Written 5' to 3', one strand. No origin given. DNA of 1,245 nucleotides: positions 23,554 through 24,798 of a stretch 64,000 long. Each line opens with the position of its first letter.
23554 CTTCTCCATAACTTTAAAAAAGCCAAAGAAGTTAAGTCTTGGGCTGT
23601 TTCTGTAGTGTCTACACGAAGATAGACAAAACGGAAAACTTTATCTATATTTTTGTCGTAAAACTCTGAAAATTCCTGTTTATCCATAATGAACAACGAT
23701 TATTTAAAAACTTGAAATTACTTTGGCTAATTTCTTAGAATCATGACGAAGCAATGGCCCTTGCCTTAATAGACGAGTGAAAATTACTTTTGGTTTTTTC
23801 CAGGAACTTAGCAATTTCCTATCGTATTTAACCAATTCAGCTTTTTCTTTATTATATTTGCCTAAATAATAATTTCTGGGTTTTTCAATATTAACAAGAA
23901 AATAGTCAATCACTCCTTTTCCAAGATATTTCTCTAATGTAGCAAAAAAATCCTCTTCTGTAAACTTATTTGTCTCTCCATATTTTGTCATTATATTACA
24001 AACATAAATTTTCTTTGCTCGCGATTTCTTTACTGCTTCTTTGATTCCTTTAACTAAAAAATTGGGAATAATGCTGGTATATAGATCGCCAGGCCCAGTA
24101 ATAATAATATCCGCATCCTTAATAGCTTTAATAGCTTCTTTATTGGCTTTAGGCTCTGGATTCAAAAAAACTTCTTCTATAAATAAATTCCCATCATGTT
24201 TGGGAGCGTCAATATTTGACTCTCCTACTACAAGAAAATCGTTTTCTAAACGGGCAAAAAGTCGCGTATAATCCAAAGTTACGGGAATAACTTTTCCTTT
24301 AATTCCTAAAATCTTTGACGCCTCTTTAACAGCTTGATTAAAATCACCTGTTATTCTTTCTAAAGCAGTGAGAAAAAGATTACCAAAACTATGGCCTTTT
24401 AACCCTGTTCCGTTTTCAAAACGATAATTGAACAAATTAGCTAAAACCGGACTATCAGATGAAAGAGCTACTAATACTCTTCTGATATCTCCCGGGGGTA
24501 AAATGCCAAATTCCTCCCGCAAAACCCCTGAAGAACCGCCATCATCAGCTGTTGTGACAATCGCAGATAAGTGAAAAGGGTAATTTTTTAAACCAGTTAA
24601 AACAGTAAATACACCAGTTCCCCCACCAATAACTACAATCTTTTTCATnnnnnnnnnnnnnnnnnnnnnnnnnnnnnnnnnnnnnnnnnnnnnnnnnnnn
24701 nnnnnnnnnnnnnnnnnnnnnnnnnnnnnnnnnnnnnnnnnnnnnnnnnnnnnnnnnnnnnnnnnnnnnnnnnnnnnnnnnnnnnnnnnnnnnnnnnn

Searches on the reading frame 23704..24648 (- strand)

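Call 7: search_protein_families(library=pfam, proteins=[window:23704-24648:-], max_evalue=0.001)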
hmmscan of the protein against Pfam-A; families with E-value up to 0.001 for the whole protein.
window:23704-24648:- (314 aa): 1 family
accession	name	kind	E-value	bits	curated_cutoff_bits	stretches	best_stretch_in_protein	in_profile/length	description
PF01933.23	CofD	-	2.7e-100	335.7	30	1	4-280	1-277/290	2-phospho-L-lactate transferase CofD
